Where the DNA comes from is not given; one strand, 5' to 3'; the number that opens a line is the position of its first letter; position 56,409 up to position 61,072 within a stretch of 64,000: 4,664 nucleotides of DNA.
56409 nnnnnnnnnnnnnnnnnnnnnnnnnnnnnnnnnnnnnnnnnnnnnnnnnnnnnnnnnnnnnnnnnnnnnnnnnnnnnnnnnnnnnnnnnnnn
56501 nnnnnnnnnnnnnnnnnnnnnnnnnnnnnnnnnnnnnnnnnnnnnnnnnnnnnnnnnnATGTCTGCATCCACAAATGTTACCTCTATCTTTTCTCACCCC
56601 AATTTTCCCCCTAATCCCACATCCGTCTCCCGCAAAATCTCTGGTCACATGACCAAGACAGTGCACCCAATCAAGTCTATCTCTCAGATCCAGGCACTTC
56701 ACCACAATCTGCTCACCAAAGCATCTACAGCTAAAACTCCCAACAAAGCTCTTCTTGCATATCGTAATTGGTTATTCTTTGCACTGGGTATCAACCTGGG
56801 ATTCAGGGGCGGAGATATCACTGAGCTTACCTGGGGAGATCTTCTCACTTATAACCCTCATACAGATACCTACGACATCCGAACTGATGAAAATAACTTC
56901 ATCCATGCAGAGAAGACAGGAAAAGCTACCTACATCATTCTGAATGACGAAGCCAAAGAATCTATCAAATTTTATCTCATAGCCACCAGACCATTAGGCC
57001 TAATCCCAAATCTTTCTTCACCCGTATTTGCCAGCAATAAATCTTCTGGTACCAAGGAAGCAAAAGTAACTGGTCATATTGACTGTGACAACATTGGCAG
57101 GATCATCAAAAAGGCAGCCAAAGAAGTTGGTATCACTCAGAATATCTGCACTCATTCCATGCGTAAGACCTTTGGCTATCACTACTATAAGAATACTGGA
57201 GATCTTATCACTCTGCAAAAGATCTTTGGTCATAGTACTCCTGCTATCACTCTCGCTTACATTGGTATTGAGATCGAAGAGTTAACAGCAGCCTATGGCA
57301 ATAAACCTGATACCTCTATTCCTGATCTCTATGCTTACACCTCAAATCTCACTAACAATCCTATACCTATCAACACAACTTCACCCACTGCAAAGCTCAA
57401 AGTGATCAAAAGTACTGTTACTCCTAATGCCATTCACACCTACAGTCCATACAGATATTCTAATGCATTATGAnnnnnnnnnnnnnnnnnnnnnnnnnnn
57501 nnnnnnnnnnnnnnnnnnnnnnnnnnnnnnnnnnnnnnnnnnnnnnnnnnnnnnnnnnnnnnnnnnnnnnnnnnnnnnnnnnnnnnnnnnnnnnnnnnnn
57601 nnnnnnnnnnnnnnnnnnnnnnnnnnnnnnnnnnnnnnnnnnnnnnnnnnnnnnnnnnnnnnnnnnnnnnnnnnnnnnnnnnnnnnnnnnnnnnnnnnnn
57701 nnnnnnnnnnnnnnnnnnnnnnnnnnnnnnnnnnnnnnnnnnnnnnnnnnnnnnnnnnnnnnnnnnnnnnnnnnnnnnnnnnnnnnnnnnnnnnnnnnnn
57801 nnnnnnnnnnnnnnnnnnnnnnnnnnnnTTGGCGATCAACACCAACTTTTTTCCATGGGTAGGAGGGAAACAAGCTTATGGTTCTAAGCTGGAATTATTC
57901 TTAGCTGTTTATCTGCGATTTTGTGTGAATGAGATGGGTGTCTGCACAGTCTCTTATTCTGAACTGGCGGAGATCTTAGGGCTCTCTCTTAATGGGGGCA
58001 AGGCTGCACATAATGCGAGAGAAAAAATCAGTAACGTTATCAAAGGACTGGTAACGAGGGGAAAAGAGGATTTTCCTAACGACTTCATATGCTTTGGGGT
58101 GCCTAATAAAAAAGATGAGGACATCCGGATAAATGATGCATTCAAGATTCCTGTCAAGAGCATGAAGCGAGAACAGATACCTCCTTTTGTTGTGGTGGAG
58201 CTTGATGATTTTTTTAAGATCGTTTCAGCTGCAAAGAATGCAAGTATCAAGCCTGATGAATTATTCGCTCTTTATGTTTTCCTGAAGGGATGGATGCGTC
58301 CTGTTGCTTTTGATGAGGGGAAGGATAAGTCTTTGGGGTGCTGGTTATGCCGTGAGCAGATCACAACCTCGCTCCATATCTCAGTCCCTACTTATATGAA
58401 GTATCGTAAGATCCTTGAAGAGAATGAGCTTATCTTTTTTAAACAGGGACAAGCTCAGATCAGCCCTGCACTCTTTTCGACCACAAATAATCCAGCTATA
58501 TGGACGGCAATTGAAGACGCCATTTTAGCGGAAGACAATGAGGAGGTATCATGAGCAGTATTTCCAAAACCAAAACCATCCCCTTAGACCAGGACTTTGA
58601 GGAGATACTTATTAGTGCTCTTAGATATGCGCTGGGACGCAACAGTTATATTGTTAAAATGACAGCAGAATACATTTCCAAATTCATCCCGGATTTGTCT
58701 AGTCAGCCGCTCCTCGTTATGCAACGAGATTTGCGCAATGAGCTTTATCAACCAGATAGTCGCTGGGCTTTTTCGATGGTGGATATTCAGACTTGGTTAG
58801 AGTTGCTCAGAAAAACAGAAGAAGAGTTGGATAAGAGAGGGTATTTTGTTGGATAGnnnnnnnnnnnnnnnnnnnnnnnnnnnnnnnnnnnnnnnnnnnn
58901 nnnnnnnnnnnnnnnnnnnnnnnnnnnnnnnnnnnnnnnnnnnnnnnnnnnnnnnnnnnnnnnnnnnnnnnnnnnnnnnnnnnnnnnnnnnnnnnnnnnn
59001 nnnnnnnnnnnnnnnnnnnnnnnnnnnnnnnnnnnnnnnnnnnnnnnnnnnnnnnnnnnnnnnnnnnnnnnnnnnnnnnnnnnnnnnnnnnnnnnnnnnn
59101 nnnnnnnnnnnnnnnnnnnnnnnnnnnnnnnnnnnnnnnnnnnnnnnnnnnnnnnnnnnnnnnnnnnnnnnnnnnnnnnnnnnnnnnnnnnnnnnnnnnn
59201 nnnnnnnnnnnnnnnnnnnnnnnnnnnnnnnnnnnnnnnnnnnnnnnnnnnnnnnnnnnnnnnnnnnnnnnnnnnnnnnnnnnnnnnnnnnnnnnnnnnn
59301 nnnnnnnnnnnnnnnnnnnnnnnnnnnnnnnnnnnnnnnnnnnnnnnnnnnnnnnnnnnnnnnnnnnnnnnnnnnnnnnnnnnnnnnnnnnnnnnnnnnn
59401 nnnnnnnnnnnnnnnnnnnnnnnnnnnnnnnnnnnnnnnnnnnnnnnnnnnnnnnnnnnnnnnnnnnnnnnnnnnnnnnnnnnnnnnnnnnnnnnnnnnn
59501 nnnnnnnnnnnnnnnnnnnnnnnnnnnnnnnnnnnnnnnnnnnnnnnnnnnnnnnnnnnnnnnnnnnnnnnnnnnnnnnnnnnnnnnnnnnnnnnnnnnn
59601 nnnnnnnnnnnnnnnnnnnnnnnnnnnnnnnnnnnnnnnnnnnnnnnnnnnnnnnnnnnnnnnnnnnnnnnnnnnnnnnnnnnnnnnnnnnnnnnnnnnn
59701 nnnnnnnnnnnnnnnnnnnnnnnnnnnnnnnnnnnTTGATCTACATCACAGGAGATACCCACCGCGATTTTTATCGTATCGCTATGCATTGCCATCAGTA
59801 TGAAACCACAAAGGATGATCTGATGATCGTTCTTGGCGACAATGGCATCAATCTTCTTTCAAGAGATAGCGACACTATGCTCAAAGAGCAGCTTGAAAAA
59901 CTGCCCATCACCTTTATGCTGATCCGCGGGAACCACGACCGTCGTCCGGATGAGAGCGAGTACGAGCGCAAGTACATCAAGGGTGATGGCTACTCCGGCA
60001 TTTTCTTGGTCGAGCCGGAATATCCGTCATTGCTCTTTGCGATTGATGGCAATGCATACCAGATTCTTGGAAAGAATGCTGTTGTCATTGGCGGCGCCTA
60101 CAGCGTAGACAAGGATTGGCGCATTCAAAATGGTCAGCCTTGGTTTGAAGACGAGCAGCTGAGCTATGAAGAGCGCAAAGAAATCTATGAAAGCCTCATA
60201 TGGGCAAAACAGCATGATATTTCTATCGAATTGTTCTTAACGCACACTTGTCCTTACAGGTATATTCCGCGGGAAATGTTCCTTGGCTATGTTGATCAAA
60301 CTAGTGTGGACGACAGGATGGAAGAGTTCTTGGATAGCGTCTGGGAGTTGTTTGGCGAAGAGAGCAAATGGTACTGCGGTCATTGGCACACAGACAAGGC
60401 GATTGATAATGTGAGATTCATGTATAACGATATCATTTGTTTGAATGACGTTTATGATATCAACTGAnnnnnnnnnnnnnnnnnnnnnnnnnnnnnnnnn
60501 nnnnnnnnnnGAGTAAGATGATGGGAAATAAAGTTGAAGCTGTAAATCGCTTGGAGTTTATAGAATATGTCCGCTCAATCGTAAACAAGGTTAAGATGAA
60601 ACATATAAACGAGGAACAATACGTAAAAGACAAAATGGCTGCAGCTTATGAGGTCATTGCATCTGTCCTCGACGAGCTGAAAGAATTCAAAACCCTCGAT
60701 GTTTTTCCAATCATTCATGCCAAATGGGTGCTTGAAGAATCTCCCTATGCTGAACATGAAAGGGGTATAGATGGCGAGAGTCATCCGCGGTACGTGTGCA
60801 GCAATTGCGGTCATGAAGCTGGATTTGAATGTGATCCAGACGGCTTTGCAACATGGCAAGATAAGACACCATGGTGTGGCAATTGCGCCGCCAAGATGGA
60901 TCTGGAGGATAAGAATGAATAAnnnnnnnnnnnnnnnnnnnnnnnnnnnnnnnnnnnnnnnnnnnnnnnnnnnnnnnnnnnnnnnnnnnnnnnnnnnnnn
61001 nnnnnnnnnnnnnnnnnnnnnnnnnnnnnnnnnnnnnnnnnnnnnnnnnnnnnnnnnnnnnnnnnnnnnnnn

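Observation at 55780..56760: ~1 kb tract nearly free of G on the plus strand, upstream of and running into the integrase gene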

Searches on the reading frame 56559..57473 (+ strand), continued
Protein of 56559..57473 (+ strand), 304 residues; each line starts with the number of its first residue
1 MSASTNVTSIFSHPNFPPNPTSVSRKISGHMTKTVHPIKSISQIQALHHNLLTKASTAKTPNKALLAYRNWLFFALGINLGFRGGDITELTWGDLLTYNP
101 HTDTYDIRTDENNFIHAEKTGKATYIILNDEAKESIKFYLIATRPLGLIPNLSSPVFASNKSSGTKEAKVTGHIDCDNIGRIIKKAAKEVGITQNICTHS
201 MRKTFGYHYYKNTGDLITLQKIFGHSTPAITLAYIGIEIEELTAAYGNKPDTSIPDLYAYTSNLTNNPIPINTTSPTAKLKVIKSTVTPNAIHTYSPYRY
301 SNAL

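Call 46: find_related_loci(query=A2, collection=genome_contigs, flank=6000)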
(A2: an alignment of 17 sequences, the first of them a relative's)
Query A2 (304 aa) in genome_contigs; peptide patterns used: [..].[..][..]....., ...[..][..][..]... (x = any residue, [..] = any of these).
600 stretches matched a pattern (row limit reached: there are more); 590 encode a relative of the query (tblastn E <= 1e-3); the best 80 are kept; 80 distinct loci.
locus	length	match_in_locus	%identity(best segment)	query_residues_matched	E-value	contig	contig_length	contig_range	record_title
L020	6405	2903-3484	37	28-246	5e-32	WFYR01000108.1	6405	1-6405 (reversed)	MAG: Mesoaciditoga sp. isolate S142_12 k151_84701, whole genome shotgun sequence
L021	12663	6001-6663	35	2-248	2e-31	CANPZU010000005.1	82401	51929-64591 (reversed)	MAG: uncultured Clostridia bacterium isolate Lapin-001__bin44 genome assembly, contig: Lapin-001__NODE_427_length_82401_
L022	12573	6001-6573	38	33-248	5e-31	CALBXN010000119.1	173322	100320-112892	MAG TPA_asm: uncultured Treponema sp. isolate SRR6425805_bin.27_CONCOCT_v1.1_MAG genome assembly, contig: ERZ1767615.17,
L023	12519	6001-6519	36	35-248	9e-31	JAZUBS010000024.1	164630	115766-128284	MAG: Candidatus Gastranaerophilaceae bacterium isolate T1900045317_YK20190006.MAGScoT_cleanbin_000004 SGB_6308_k141_1310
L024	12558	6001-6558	36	21-248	1e-30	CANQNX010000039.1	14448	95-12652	MAG: Candidatus Gastranaerophilales bacterium isolate Lapin-033__bin43 genome assembly, contig: Lapin-033__NODE_3577_len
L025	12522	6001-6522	35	34-248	6e-30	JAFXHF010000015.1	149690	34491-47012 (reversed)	Bacterium isolate RGIG6412 Sheep_Rectum-5__c479, whole genome shotgun sequence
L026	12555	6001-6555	36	35-246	4e-30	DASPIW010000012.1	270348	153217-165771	MAG TPA_asm: Symbiobacteriaceae bacterium isolate SMAG_U11993 k141_266415, whole genome shotgun sequence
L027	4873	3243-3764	36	34-248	1e-29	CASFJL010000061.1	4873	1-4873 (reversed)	uncultured proteobacterium isolate B15_L3_338338_idba_bin.30 genome assembly, contig: B15_L3_338338_idba_bin.30.fa_scaff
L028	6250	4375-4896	35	34-248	3e-29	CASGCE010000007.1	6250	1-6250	uncultured bacterium isolate SI.B5.metabat-bins.116 genome assembly, contig: SI.B5.metabat-bins.116.fa_k141_52853, whole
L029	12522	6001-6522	36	34-248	3e-29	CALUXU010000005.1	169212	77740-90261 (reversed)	MAG: Candidatus Gastranaerophilales bacterium isolate BRZ_DD__bin22 genome assembly, contig: BRZ_DD__NODE_82_length_1692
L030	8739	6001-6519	36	35-248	3e-29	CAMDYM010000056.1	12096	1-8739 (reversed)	MAG: uncultured Candidatus Melainabacteria bacterium isolate SRR11489769_bin.110_metaWRAP_v1.3_MAG genome assembly, cont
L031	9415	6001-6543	36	27-248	3e-29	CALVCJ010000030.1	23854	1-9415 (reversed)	MAG: Candidatus Gastranaerophilales bacterium isolate BRZ_KL__bin20 genome assembly, contig: BRZ_KL__NODE_2050_length_23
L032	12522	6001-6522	36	34-248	4e-29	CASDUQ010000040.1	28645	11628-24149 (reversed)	uncultured bacterium isolate SI.A70.metabat-bins.5 genome assembly, contig: SI.A70.metabat-bins.5.fa_k141_332743, whole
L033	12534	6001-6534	35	30-248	8e-29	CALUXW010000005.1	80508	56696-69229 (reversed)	MAG: Candidatus Gastranaerophilales bacterium isolate BRZ_DM__bin125 genome assembly, contig: BRZ_DM__NODE_496_length_80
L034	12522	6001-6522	36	34-248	8e-29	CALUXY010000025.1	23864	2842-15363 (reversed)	MAG: Candidatus Gastranaerophilales bacterium isolate BRZ_E__bin107 genome assembly, contig: BRZ_E__NODE_4494_length_238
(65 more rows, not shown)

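Call 53: search_dna_similar(query=L013:8164-10812:+, collection=phages, mode=protein, max_rows=25, max_evalue=0.001)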
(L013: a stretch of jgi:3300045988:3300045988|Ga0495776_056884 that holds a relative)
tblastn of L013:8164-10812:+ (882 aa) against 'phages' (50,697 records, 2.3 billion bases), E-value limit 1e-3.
Records with a match: 43; places in all: 43; records where one place covers at least 80% of the query: 3.
Best place of each record, by identity: <60% 43.
By first word of the organism name: Bacillus 26; Enterocloster 6; Bacteriophage 5; Clostridium 3; Thomasclavelia 2; Psychrobacillus 1.
By host as written in the record: Bacillus subtilis BEST7003 9; - 6; Bacillus subtilis 5; Bacillus subtilis subsp. subtilis str. 168 5; Enterocloster bolteae DA473 3; Bacillus subtilis Delta6 3; Clostridium botulinum type C strain C-Stockholm 2; Enterocloster bolteae DA457 2; and 6 more.
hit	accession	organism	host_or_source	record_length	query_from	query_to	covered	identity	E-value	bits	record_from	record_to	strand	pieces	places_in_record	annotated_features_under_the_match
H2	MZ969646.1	Bacillus phage BUCT082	Bacillus subtilis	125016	5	838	95%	45.6%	0e+0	759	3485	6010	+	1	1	hypothetical protein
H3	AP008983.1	Clostridium phage c-st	Clostridium botulinum type C strain ...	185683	10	839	94%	28.4%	1e-66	345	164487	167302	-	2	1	conserved phage-related protein | hypothetical protein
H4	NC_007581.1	Clostridium phage c-st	Clostridium botulinum type C strain ...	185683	10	839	94%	28.4%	1e-66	345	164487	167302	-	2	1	conserved phage-related protein | hypothetical protein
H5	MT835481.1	Bacteriophage sp.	human fecal samples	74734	10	704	79%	31.0%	8e-60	331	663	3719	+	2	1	record has no annotation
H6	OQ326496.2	Enterocloster phage PMBT24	Enterocloster bolteae Q14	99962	10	700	78%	28.8%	1e-77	283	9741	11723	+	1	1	RNA-dependent RNA polymerase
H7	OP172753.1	Enterocloster phage CB457P1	Enterocloster bolteae DA457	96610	10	700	68%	30.8%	2e-60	282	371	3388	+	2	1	hypothetical protein (x3)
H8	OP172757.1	Enterocloster phage CB473P3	Enterocloster bolteae DA473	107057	10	700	68%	30.4%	3e-58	274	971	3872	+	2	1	hypothetical protein (x5)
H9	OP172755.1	Enterocloster phage CB473P1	Enterocloster bolteae DA473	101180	10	547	61%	29.5%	8e-64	241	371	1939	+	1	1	hypothetical protein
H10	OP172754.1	Enterocloster phage CB457P2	Enterocloster bolteae DA457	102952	10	547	61%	29.5%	8e-64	241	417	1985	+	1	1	hypothetical protein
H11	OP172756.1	Enterocloster phage CB473P2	Enterocloster bolteae DA473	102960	10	547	61%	29.5%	8e-64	241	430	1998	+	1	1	hypothetical protein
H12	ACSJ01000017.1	Clostridium phage D-1873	Clostridium botulinum D str. 1873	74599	47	666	70%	24.2%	1e-19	100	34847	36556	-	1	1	conserved hypothetical protein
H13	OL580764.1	Bacillus phage vB_BsuS-Goe14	Bacillus subtilis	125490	43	541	57%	24.1%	7e-20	102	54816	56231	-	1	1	yonO_2: DNA-directed RNA polymerase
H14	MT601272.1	Bacillus phage vB_BsuS-Goe11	Bacillus subtilis Delta6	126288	43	541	57%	24.1%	7e-20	102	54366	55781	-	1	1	yonO_1: DNA-directed RNA polymerase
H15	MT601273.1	Bacillus phage vB_BsuS-Goe12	Bacillus subtilis Delta6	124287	43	541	57%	24.1%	8e-20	101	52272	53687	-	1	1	yonO: DNA-directed RNA polymerase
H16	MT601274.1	Bacillus phage vB_BsuS-Goe13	Bacillus subtilis Delta6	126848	43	541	57%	24.1%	8e-20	101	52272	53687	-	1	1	yonO: DNA-directed RNA polymerase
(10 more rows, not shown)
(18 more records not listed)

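Call 70: search_solved_structures(query=window:56559-57473:+, max_evalue=0.01)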
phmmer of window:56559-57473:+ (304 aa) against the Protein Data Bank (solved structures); distinct sequences matched with E-value up to 0.01: 5.
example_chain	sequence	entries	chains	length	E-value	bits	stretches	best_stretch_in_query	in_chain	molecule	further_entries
5hxy_A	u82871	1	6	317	7.2e-06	28.7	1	174-242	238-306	Tyrosine recombinase XerA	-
1aih_A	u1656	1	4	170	3.4e-05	26.5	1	189-245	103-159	HP1 INTEGRASE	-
5dor_A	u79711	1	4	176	0.00011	24.9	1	191-244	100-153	Integrase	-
5c6k_A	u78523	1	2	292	0.00025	23.7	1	191-243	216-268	Integrase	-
2a3v_A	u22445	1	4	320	0.004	19.7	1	173-234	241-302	site-specific recombinase IntI4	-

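Call 88: find_related_loci(query=A2, collection=metagenome_contigs, flank=4000)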
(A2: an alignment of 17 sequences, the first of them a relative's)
Query A2 (304 aa) in metagenome_contigs; peptide patterns used: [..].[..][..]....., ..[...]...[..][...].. (x = any residue, [..] = any of these).
600 stretches matched a pattern (row limit reached: there are more); 581 encode a relative of the query (tblastn E <= 1e-3); the best 80 are kept; 80 distinct loci.
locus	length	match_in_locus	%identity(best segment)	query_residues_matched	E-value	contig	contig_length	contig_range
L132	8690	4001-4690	44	1-246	1e-59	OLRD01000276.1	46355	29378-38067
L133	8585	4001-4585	36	33-248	1e-34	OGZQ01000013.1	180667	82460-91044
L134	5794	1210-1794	36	33-248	1e-34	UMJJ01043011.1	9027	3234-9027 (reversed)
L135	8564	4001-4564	37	32-246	2e-32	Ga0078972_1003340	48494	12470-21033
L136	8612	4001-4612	36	35-268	4e-31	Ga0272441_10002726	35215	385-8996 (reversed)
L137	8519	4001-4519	36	35-248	7e-31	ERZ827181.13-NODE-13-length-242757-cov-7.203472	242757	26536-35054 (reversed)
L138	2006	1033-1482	39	69-246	7e-30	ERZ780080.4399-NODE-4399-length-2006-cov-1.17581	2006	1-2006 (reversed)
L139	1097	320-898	35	27-246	1e-30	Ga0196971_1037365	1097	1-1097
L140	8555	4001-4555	33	34-248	1e-29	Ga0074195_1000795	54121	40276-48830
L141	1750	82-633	37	30-242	3e-29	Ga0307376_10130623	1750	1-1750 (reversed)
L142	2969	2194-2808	34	17-246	4e-29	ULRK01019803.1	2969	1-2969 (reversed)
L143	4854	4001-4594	36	21-246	1e-28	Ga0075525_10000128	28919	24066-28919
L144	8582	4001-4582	32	33-248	1e-28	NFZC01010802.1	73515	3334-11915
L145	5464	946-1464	36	35-248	2e-28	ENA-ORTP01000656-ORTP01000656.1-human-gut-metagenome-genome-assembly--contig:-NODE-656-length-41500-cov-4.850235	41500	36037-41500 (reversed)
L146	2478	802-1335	35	20-237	7e-29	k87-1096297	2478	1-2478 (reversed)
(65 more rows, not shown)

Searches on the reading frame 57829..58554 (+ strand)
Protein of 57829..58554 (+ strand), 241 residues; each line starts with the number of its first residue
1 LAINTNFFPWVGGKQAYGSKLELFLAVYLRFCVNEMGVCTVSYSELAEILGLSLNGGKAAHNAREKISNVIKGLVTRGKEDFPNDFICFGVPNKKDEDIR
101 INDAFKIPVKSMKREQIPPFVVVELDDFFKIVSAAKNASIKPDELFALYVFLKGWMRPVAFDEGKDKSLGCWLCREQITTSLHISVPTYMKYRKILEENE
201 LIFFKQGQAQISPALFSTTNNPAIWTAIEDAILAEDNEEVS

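Call 10: search_protein_families(library=pfam, proteins=[window:57829-58554:+], max_evalue=0.01)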
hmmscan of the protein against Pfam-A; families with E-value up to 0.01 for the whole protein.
window:57829-58554:+ (241 aa): 1 family
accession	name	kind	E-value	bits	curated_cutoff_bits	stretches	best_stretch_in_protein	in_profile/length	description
PF13730.12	HTH_36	-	0.0012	19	25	0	170-202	23-55/55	Helix-turn-helix domain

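Call 11: search_protein_families(library=phrogs, proteins=[window:57829-58554:+], max_evalue=0.01)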
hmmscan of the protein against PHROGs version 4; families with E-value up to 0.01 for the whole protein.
window:57829-58554:+ (241 aa): 0 families

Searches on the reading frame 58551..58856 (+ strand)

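Call 10: search_protein_families(library=pfam, proteins=[window:58551-58856:+], max_evalue=0.01)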
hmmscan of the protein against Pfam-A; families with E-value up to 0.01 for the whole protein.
window:58551-58856:+ (101 aa): 0 families

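Call 11: search_protein_families(library=phrogs, proteins=[window:58551-58856:+], max_evalue=0.01)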
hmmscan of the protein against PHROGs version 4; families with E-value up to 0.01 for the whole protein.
window:58551-58856:+ (101 aa): 1 family
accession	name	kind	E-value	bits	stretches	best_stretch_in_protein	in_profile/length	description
phrog_11947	-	unknown function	1e-17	65.1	1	8-96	5-91/100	-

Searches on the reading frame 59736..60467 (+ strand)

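Call 10: search_protein_families(library=pfam, proteins=[window:59736-60467:+], max_evalue=0.01)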
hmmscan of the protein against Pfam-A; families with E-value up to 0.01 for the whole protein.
window:59736-60467:+ (243 aa): 2 families
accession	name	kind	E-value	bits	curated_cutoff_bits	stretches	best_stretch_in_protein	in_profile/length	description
PF00149.33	Metallophos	-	2.5e-12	48.1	21.5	1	2-218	3-189/191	Calcineurin-like phosphoesterase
PF12850.12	Metallophos_2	-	0.0069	16.9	27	0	2-78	3-69/154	Calcineurin-like phosphoesterase superfamily domain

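Call 11: search_protein_families(library=phrogs, proteins=[window:59736-60467:+], max_evalue=0.01)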
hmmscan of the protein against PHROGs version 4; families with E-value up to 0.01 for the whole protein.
window:59736-60467:+ (243 aa): 2 families
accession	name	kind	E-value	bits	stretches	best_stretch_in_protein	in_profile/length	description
phrog_1649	-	other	5.8e-20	72.1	1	1-234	37-265/308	metallo-phosphoesterase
phrog_547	-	other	9.6e-05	22.6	1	24-78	70-118/245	phosphoesterase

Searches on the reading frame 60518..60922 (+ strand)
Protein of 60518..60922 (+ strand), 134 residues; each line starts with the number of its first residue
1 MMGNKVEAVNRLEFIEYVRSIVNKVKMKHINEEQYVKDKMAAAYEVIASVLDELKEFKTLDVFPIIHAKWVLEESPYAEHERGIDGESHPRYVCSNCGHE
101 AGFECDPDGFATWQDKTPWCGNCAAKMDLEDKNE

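Call 43: search_protein_families(library=phrogs, proteins=[window:60518-60922:+], max_evalue=0.001)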
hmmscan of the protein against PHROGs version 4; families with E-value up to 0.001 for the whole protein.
window:60518-60922:+ (134 aa): 1 family
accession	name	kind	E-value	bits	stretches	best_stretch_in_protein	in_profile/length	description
phrog_22543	-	unknown function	3.5e-05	25.2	1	37-134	7-104/105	-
